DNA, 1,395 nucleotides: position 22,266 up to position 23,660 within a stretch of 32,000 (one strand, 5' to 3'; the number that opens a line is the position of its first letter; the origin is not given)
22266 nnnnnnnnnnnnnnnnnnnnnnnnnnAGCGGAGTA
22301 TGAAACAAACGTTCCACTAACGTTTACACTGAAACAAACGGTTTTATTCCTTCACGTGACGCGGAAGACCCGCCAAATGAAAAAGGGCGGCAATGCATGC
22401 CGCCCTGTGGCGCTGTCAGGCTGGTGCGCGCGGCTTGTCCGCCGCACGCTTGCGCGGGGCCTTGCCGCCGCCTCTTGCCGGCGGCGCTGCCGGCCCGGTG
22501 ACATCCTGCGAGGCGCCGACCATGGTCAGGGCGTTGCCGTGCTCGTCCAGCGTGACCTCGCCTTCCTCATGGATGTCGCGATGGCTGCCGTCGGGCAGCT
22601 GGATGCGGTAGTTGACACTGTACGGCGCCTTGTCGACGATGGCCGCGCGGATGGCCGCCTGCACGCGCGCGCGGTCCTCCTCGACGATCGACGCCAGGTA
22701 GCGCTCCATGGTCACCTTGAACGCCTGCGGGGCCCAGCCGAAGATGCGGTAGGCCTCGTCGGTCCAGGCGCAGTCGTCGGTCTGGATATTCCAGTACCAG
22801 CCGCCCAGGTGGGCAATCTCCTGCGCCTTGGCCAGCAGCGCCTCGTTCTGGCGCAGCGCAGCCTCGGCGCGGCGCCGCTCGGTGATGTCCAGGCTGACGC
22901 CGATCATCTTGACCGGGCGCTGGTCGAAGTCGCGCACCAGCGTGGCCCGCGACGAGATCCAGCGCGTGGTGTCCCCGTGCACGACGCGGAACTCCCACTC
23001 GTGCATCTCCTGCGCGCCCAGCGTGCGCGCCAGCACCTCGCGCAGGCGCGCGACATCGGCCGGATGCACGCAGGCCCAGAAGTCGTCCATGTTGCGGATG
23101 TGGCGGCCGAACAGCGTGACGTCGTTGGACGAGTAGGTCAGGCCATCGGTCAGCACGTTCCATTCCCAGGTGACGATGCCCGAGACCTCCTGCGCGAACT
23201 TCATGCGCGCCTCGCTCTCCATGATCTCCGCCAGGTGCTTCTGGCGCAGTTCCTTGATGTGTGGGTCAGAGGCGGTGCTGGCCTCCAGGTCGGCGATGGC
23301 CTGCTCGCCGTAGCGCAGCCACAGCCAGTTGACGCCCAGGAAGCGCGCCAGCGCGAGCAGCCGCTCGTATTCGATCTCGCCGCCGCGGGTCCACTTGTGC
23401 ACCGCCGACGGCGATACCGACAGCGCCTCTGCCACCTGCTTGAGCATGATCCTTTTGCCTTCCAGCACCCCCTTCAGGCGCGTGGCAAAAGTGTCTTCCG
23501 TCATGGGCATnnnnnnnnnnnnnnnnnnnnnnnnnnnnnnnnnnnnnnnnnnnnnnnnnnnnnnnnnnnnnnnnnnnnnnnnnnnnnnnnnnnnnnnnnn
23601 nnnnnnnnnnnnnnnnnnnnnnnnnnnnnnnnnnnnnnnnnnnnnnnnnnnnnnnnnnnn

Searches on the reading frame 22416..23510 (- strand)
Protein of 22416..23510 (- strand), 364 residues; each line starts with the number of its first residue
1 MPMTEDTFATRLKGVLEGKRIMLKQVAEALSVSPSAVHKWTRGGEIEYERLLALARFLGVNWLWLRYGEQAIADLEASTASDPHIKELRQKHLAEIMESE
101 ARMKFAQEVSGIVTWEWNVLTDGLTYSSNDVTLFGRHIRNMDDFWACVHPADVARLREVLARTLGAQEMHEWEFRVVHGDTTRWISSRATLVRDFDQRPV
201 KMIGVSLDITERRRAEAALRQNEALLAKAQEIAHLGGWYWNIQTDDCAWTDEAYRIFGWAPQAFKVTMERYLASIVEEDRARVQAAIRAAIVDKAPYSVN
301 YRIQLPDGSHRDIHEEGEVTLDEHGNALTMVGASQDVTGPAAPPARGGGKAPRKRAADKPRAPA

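Call 4: search_protein_families(library=pfam, proteins=[window:22416-23510:-])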
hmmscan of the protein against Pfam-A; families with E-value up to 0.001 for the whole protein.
window:22416-23510:- (364 aa): 4 families
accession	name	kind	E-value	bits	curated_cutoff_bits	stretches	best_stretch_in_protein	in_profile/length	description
PF08447.18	PAS_3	-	4.7e-28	97.7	25.6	2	249-333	4-88/89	PAS fold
PF08448.16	PAS_4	-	3.5e-07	30.9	23.1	1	144-214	43-110/110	PAS fold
PF01381.28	HTH_3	-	3.5e-07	30.6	23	1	24-65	13-55/55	Helix-turn-helix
PF00989.32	PAS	-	1.1e-05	25.9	22.6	0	238-337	15-113/113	PAS fold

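Call 14: find_homologous_proteins(query=window:22416-23510:-, max_evalue=1e-20)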
Query window:22416-23510:- (364 aa): 138 proteins with E <= 1e-20 among 8000 candidates; the best 120 are listed.
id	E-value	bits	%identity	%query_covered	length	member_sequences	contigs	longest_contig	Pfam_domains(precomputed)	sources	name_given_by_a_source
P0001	1.4e-213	727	96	92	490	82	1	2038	PF08447.19,PF13426.14,PF13188.14,PF01381.29,PF08448.17,PF00989.32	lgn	-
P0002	4.6e-202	689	90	92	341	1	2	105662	PF08447.19,PF01381.29,PF08448.17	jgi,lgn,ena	-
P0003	9.5e-198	675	88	93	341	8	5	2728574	PF08447.19,PF01381.29,PF08448.17,PF00989.32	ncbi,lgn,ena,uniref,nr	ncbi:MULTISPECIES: helix-turn-helix domain-containing protein [Cupriavidus]|uniref:histidine kinase 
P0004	4.0e-197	673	88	93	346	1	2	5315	PF08447.19,PF01381.29,PF08448.17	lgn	-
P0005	1.6e-195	667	88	93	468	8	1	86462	PF08447.19,PF13426.14,PF13188.14,PF01381.29,PF08448.17,PF00989.32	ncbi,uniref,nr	ncbi:PAS domain-containing protein [Crenobacter sp. SG2305]|uniref:PAS domain-containing protein n=1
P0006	2.1e-193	660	81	99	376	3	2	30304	PF08447.19,PF01381.29,PF08448.17,PF00989.32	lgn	-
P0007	2.4e-190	650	86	92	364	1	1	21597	PF08447.19,PF01381.29,PF08448.17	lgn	-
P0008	1.1e-189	648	85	92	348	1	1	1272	PF08447.19,PF01381.29,PF08448.17,PF00989.32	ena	-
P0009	8.0e-189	645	86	92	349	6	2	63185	PF08447.19,PF01381.29,PF08448.17,PF00989.32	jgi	jgi:PAS domain S-box-containing protein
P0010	9.6e-188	642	84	92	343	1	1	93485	PF08447.19,PF01381.29,PF08448.17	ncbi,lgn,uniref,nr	ncbi:helix-turn-helix domain-containing protein [Massilia horti]|uniref:histidine kinase n=1 Tax=Mas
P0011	6.9e-187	639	84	92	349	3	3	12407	PF08447.19,PF01381.29,PF08448.17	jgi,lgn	jgi:PAS domain-containing protein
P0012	2.6e-186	637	84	92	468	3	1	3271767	PF08447.19,PF13426.14,PF13188.14,PF01381.29,PF08448.17,PF00989.32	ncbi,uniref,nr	ncbi:helix-turn-helix domain-containing protein [Crenobacter cavernae]|uniref:helix-turn-helix domai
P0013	3.2e-185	634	84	92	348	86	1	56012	PF08447.19,PF01381.29,PF08448.17,PF00989.32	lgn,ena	-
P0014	7.0e-184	629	83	92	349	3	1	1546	PF08447.19,PF08448.17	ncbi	-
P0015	5.6e-180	616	81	92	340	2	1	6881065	PF08447.19,PF08448.17,PF00989.32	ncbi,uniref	ncbi:PAS domain-containing protein [Massilia sp. METH4]|uniref:PAS domain-containing protein n=1 Tax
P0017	1.2e-170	586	75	94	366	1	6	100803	PF08447.19,PF01381.29,PF08448.17,PF00989.32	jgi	jgi:PAS domain S-box-containing protein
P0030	4.2e-135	469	63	93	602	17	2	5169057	PF08447.19,PF13426.14,PF08448.17,PF00989.32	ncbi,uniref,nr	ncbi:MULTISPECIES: PAS domain-containing protein [Chromobacterium]|uniref:PAS domain-containing prot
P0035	1.8e-132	460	64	93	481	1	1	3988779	PF08447.19,PF13426.14,PF13188.14,PF01381.29,PF08448.17,PF00989.32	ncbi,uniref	ncbi:PAS domain-containing protein [Ralstonia sp. 25C]|uniref:PAS domain-containing protein n=1 Tax=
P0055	9.6e-77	277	42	94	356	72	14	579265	PF08447.19,PF01381.29,PF08448.17,PF00989.32,PF13443.13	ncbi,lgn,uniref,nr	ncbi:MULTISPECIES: PAS domain-containing protein [Burkholderia]|uniref:PAS domain-containing protein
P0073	9.3e-64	234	49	63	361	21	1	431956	PF08447.19,PF13426.14,PF01381.29,PF08448.17,PF00989.32,PF14598.13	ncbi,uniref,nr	ncbi:helix-turn-helix domain-containing protein [Pseudomonas qingdaonensis]|uniref:helix-turn-helix 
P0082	1.1e-62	230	50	64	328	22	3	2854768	PF08447.19,PF13426.14,PF13188.14,PF01381.29,PF08448.17,PF00989.32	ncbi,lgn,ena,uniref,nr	ncbi:XRE family transcriptional regulator [Cupriavidus taiwanensis]|uniref:histidine kinase n=1 Tax=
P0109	1.4e-59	220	48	64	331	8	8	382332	PF08447.19,PF13426.14,PF13188.14,PF01381.29,PF08448.17,PF00989.32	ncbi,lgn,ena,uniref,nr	ncbi:PAS domain S-box protein [Pseudomonas putida]|uniref:PAS domain S-box protein n=1 Tax=Pseudomon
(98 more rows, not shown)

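Call 15: find_encoding_contigs(protein=P0003, flank=10000, max_places=2)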
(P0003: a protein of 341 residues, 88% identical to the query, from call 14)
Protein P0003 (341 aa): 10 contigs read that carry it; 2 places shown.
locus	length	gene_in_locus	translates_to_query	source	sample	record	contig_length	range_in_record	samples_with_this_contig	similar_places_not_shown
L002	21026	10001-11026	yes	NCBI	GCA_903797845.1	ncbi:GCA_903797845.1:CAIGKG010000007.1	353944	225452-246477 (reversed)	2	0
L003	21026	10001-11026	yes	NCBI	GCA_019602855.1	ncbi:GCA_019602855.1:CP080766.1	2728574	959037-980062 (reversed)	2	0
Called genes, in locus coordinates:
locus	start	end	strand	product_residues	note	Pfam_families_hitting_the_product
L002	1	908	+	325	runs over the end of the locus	PF00126:HTH_1, PF03466:LysR_substrate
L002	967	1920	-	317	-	PF22290:DmmA-like_N, PF00175:NAD_binding_1 (faint), PF00111:Fer2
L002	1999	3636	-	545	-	PF13520:AA_permease_2, PF00324:AA_permease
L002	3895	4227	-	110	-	PF26604:CBU_0592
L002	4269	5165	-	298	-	PF09694:Gcw_chp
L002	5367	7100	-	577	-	PF00732:GMC_oxred_N, PF00890:FAD_binding_2 (faint), PF05199:GMC_oxred_C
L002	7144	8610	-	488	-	PF00171:Aldedh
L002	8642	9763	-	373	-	PF00355:Rieske, PF00848:Ring_hydroxyl_A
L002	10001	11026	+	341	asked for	PF01381:HTH_3 (weak), PF08448:PAS_4 (faint), PF08447:PAS_3, PF00989:PAS (faint), PF08447:PAS_3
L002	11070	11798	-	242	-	PF00027:cNMP_binding, PF13545:HTH_Crp_2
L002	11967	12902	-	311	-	PF00126:HTH_1, PF03466:LysR_substrate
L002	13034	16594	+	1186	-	PF01558:POR, PF20169:DUF6537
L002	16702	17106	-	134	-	PF07291:MauE (weak), PF07681:DoxX, PF02077:SURF4 (weak)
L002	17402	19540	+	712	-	PF13089:PP_kinase_N, PF02503:PP_kinase, PF17941:PP_kinase_C_1, PF13091:PLDc_2 (faint), PF13090:PP_kinase_C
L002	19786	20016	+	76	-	-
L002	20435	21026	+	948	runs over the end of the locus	PF00989:PAS (weak), PF08448:PAS_4, PF00512:HisKA, PF02518:HATPase_c, PF00072:Response_reg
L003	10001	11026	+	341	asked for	PF01381:HTH_3 (weak), PF08448:PAS_4 (faint), PF08447:PAS_3, PF00989:PAS (faint), PF08447:PAS_3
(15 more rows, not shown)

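Call 16: find_encoding_contigs(protein=P0005, flank=10000, max_places=2)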
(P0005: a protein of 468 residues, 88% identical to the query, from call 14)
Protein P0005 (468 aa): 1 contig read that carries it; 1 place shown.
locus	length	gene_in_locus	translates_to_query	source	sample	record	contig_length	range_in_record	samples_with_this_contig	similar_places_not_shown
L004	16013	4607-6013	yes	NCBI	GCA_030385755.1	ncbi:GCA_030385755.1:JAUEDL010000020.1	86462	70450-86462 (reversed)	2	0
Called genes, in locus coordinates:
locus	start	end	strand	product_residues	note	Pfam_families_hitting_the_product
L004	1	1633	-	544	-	PF00732:GMC_oxred_N, PF00890:FAD_binding_2 (faint), PF05199:GMC_oxred_C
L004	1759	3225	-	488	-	PF00171:Aldedh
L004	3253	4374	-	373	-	PF00355:Rieske, PF00848:Ring_hydroxyl_A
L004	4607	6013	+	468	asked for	PF01381:HTH_3 (weak), PF13426:PAS_9 (faint), PF08447:PAS_3, PF13188:PAS_8 (faint), PF08447:PAS_3, PF00989:PAS (weak), PF08448:PAS_4 (weak), PF08447:PAS_3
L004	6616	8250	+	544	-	PF13520:AA_permease_2, PF00324:AA_permease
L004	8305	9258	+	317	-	PF22290:DmmA-like_N, PF00175:NAD_binding_1 (faint), PF00111:Fer2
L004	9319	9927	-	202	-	PF01810:LysE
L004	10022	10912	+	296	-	PF00126:HTH_1, PF03466:LysR_substrate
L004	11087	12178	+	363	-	PF00155:Aminotran_1_2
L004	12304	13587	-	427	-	PF00202:Aminotran_3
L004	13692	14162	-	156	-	PF01928:CYTH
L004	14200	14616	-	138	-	PF03653:UPF0093, PF05425:CopD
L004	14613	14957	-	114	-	PF04237:YjbR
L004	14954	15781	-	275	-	PF01435:Peptidase_M48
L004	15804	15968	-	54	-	PF00301:Rubredoxin, PF21349:RUBY_RBDX (faint)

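Call 17: find_encoding_contigs(protein=P0015, flank=10000, max_places=2)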
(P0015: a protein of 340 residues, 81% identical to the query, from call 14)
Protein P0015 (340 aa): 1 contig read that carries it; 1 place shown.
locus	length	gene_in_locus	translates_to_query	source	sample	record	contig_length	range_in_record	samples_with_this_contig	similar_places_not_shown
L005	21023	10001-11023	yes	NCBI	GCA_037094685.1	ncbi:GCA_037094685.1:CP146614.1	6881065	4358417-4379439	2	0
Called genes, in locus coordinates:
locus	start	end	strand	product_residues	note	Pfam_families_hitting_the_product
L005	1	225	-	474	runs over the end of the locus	PF03600:CitMHS, PF07158:MatC_N, PF03600:CitMHS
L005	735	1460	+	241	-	PF02737:3HCDH_N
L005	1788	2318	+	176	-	-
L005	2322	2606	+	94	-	-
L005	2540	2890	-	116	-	-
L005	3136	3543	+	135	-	-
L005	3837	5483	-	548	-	PF13520:AA_permease_2, PF00324:AA_permease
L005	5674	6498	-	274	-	PF09694:Gcw_chp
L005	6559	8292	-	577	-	PF00732:GMC_oxred_N, PF00890:FAD_binding_2 (faint), PF05199:GMC_oxred_C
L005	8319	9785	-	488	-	PF00171:Aldedh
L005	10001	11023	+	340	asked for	PF08448:PAS_4 (weak), PF00989:PAS (faint), PF08447:PAS_3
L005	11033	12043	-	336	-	PF01965:DJ-1_PfpI, PF00165:HTH_AraC (weak), PF12833:HTH_18, PF00165:HTH_AraC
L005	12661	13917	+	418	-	PF00890:FAD_binding_2 (faint), PF01266:DAO, PF01946:Thi4 (weak)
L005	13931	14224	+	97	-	PF04267:SoxD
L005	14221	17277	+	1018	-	PF13510:Fer2_4, PF00890:FAD_binding_2 (faint), PF01266:DAO (weak), PF07992:Pyr_redox_2, PF12831:FAD_oxidored, PF17806:SO_alpha_A3, PF01571:GCV_T, PF08669:GCV_T_C, +3 more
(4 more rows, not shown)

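Call 22: find_encoding_contigs(protein=P0030, flank=10000, max_places=1)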
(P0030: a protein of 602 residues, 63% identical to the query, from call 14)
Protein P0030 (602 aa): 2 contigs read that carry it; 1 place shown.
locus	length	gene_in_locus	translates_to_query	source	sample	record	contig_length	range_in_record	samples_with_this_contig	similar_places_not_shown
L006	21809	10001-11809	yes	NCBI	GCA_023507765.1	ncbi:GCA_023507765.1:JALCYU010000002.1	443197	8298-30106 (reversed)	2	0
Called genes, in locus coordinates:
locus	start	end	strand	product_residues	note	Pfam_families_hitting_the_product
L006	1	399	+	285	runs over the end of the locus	PF00891:Methyltransf_2 (weak), PF01209:Ubie_methyltran, PF13489:Methyltransf_23, PF02353:CMAS (weak), PF13847:Methyltransf_31, PF08241:Methyltransf_11, PF08242:Methyltransf_12, PF13649:Methyltransf_25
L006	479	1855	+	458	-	PF00291:PALP, PF00571:CBS (weak)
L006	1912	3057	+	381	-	PF01053:Cys_Met_Meta_PP, PF00155:Aminotran_1_2 (weak)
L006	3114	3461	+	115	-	PF01042:Ribonuc_L-PSP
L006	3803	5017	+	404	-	PF01551:Peptidase_M23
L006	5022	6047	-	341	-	PF01745:IPT (weak), PF01715:IPPT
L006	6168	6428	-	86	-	PF26604:CBU_0592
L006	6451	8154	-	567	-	PF00732:GMC_oxred_N, PF05199:GMC_oxred_C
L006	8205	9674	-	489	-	PF00171:Aldedh, PF05893:LuxC (faint)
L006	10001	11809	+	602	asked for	PF08447:PAS_3, PF00989:PAS (weak), PF08448:PAS_4, PF08447:PAS_3, PF13426:PAS_9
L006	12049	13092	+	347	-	PF00892:EamA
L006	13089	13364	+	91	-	-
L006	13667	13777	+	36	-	-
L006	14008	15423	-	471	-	PF00929:RNase_T, PF08411:ExoI_SH3, PF26016:ExoI_C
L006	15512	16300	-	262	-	PF00378:ECH_1, PF16113:ECH_2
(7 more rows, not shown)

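Call 23: find_encoding_contigs(protein=P0035, flank=10000, max_places=1)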
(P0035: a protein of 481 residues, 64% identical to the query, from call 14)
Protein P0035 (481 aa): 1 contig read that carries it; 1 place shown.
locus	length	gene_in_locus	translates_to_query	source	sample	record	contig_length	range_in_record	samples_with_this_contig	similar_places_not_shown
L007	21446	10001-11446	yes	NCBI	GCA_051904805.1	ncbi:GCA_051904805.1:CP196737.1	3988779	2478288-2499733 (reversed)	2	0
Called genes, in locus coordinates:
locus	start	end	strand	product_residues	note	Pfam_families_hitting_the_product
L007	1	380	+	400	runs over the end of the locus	PF00768:Peptidase_S11, PF13354:Beta-lactamase2, PF00144:Beta-lactamase (faint), PF07943:PBP5_C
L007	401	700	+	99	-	PF04359:DUF493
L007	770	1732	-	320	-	PF00126:HTH_1, PF03466:LysR_substrate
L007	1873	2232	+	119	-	PF11142:DUF2917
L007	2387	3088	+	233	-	PF21948:LplA-B_cat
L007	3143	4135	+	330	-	PF16881:LIAS_N (weak), PF04055:Radical_SAM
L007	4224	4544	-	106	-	-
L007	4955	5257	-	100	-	PF26604:CBU_0592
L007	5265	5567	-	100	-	PF26604:CBU_0592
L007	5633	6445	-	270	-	PF09694:Gcw_chp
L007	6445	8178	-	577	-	PF00732:GMC_oxred_N, PF00890:FAD_binding_2 (faint), PF05199:GMC_oxred_C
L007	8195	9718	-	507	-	PF00171:Aldedh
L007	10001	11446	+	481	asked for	PF01381:HTH_3, PF08447:PAS_3, PF13426:PAS_9 (faint), PF08447:PAS_3, PF00989:PAS (weak), PF08448:PAS_4 (weak), PF13188:PAS_8 (weak)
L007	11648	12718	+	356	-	PF00892:EamA (weak)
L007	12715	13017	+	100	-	-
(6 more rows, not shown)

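Call 24: find_encoding_contigs(protein=P0017, flank=10000, max_places=1)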
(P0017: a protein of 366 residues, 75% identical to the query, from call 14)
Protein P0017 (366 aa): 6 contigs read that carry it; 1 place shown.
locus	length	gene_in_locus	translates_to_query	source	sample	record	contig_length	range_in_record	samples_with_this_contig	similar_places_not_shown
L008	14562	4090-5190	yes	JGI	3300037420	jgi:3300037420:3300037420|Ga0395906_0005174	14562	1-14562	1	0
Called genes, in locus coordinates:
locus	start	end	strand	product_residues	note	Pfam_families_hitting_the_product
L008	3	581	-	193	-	?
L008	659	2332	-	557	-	PF00732:GMC_oxred_N, PF00890:FAD_binding_2 (faint), PF01266:DAO (faint), PF05199:GMC_oxred_C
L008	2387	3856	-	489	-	PF00171:Aldedh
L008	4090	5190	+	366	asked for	PF01381:HTH_3, PF00989:PAS (faint), PF08447:PAS_3, PF08448:PAS_4, PF08447:PAS_3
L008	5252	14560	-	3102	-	?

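Call 31: search_protein_families(library=ncbifam, proteins=[window:22416-23504:-], max_evalue=0.00001)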
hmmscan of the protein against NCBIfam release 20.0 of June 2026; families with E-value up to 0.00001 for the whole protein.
window:22416-23504:- (362 aa): 6 families
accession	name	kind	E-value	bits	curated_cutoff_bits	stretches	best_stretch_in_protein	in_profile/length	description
NF007298.0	PRK09776.1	equivalog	1.3e-35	122.7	1135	2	96-220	426-553/1111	diguanylate cyclase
NF052573.1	HisKinEspAMyxo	equivalog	1.2e-24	86.4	1400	2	95-221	126-257/755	serine histidine kinase EspA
NF041777.1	sens_FixL_Rhizob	equivalog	1.8e-23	83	850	2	106-224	3-125/485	sensor protein FixL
NF053781.1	cdiGMPphdstlr2612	equivalog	3.7e-23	81.2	1600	2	88-222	574-715/1268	Tlr1612 family c-di-GMP phosphodiesterase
TIGR00229.1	sensory_box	domain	1.1e-11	45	22.9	1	142-217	50-126/126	PAS domain S-box protein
NF041880.1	EPS_EpsF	equivalog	7.1e-08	31.4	900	1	93-220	136-270/492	response regulator EpsF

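Call 38: find_encoding_contigs(protein=P0055, flank=8000, max_places=2)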
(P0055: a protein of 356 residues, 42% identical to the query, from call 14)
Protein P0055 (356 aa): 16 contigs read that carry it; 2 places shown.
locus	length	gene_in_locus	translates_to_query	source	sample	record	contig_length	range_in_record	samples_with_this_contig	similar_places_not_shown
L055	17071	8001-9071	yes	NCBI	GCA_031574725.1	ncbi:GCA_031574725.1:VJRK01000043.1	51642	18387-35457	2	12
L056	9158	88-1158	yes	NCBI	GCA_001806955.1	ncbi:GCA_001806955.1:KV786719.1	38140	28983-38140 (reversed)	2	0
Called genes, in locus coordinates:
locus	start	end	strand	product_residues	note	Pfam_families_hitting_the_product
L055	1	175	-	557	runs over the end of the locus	PF01494:FAD_binding_3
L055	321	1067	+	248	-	PF00440:TetR_N, PF21306:TetR_C_40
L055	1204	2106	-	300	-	PF00126:HTH_1, PF03466:LysR_substrate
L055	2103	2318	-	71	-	-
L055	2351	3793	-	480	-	PF02133:Transp_cyt_pur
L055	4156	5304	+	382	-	PF00355:Rieske, PF00848:Ring_hydroxyl_A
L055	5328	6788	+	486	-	PF00171:Aldedh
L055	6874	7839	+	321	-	PF22290:DmmA-like_N (weak), PF00111:Fer2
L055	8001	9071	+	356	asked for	PF01381:HTH_3, PF13443:HTH_26 (weak), PF00989:PAS (faint), PF08447:PAS_3, PF08448:PAS_4 (faint), PF08447:PAS_3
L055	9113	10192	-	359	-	PF00180:Iso_dh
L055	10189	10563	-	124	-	-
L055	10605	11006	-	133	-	-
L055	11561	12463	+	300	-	PF00126:HTH_1, PF03466:LysR_substrate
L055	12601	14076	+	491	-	PF07969:Amidohydro_3, PF01979:Amidohydro_1 (faint), PF07969:Amidohydro_3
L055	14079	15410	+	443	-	PF07690:MFS_1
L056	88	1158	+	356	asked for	PF01381:HTH_3, PF13443:HTH_26 (weak), PF00989:PAS (faint), PF08447:PAS_3, PF08448:PAS_4 (faint), PF08447:PAS_3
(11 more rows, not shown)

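Call 39: find_encoding_contigs(protein=P0082, flank=8000, max_places=1)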
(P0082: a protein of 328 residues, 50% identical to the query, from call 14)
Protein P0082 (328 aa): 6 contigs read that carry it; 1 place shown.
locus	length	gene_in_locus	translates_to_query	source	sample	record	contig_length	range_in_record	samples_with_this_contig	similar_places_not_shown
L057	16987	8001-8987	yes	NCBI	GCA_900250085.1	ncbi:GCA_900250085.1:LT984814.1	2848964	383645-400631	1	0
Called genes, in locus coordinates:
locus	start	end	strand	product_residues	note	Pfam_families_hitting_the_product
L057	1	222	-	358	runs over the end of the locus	PF13609:Porin_4, PF00267:Porin_1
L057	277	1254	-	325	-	PF22290:DmmA-like_N, PF00175:NAD_binding_1, PF00111:Fer2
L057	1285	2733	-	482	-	PF00171:Aldedh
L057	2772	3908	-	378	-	PF00355:Rieske, PF00848:Ring_hydroxyl_A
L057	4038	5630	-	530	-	PF02028:BCCT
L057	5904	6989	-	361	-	PF00180:Iso_dh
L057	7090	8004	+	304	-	PF00126:HTH_1, PF03466:LysR_substrate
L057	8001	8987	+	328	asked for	PF01381:HTH_3, PF00989:PAS (faint), PF08447:PAS_3, PF08448:PAS_4 (weak), PF13426:PAS_9 (faint), PF13188:PAS_8 (faint)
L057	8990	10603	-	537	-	PF02463:SMC_N (faint), PF00005:ABC_tran, PF05729:NACHT (faint), PF13304:AAA_21 (faint), PF13401:AAA_22 (faint), PF13476:AAA_23 (faint), PF13191:AAA_16 (weak), PF00005:ABC_tran, +1 more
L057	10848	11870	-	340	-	PF00274:Glycolytic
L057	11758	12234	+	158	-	-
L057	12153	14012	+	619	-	PF00920:ILVD_EDD_N, PF24877:ILV_EDD_C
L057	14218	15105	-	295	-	PF00126:HTH_1, PF03466:LysR_substrate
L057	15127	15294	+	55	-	-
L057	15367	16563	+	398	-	PF07690:MFS_1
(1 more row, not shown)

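Call 44: search_solved_structures(query=window:22416-23504:-, max_evalue=0.01)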
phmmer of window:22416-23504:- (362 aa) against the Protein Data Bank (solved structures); distinct sequences matched with E-value up to 0.01: 6.
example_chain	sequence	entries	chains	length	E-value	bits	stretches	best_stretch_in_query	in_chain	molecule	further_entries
3nja_A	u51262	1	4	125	2e-11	47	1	221-331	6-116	Probable GGDEF family protein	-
3mr0_A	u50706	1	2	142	2.8e-10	43.2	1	96-221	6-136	Sensory box histidine kinase/response regulator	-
8js5_A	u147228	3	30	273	4.2e-07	32.8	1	106-258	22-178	Sensor protein FixL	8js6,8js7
6ph4_A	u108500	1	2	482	9.6e-06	28.3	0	219-302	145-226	Blue-light-activated histidine kinase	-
6ph3_A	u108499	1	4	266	0.00022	23.8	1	218-336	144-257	Blue-light-activated histidine kinase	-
6pps_A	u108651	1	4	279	0.00025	23.7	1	217-336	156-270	Blue-light-activated histidine kinase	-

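Call 60: find_encoding_contigs(protein=P0073, flank=7000, max_places=1)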
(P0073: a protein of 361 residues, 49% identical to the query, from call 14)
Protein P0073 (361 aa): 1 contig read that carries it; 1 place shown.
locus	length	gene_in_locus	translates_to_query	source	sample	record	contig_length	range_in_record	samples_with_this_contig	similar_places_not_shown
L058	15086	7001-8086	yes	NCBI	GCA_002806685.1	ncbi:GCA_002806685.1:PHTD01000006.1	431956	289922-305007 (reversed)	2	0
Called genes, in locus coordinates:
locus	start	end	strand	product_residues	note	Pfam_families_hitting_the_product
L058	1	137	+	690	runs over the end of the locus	PF21226:MalQ_N (weak), PF02446:Glyco_hydro_77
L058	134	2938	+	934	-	PF00128:Alpha-amylase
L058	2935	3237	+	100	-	-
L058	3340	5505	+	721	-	PF02922:CBM_48, PF00128:Alpha-amylase, PF21331:Isoamylase_C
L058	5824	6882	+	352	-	PF03797:Autotransporter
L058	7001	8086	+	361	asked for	PF01381:HTH_3, PF14598:PAS_11 (faint), PF08447:PAS_3, PF00989:PAS, PF08448:PAS_4, PF13426:PAS_9, PF08447:PAS_3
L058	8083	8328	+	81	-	-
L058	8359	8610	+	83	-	-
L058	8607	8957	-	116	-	-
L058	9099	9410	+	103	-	-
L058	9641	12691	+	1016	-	PF04879:Molybdop_Fe4S4, PF00384:Molybdopterin, PF01568:Molydop_binding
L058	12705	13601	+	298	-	PF00037:Fer4 (faint), PF12838:Fer4_7, PF13187:Fer4_9 (weak), PF13237:Fer4_10, PF13247:Fer4_11, PF14697:Fer4_21 (weak), PF13187:Fer4_9 (weak), PF09163:Form-deh_trans, +2 more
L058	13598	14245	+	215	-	PF01292:Ni_hydr_CYTB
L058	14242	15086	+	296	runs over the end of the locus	PF04216:FdhE_N, PF24859:FdhE_central, PF24860:FdhE_C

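Call 61: find_encoding_contigs(protein=P0109, flank=7000, max_places=1)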
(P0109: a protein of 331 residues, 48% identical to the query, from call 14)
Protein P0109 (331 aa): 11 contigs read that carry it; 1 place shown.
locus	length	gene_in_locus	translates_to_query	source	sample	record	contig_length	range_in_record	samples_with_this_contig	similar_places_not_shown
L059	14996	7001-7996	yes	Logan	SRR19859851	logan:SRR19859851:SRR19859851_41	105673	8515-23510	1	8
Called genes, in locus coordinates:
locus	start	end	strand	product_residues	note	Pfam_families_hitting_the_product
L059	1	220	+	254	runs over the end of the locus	-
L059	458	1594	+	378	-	PF00355:Rieske, PF00848:Ring_hydroxyl_A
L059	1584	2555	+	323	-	PF22290:DmmA-like_N, PF00175:NAD_binding_1 (faint), PF00111:Fer2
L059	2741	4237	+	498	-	PF00171:Aldedh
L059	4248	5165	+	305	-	PF00465:Fe-ADH, PF13685:Fe-ADH_2, PF25137:ADH_Fe_C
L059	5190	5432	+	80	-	PF25137:ADH_Fe_C (weak)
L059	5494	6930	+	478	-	PF02133:Transp_cyt_pur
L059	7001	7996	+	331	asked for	PF01381:HTH_3, PF08447:PAS_3, PF08448:PAS_4 (weak), PF13426:PAS_9 (faint), PF00989:PAS, PF13188:PAS_8 (weak)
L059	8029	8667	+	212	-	PF00440:TetR_N, PF13977:TetR_C_6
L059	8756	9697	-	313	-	PF20434:BD-FAE, PF07859:Abhydrolase_3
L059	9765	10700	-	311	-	PF04069:OpuAC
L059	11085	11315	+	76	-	-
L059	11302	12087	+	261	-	PF13191:AAA_16 (weak), PF00005:ABC_tran, PF02463:SMC_N (faint), PF13304:AAA_21 (weak)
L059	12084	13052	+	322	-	PF01497:Peripla_BP_2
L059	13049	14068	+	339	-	PF01032:FecCD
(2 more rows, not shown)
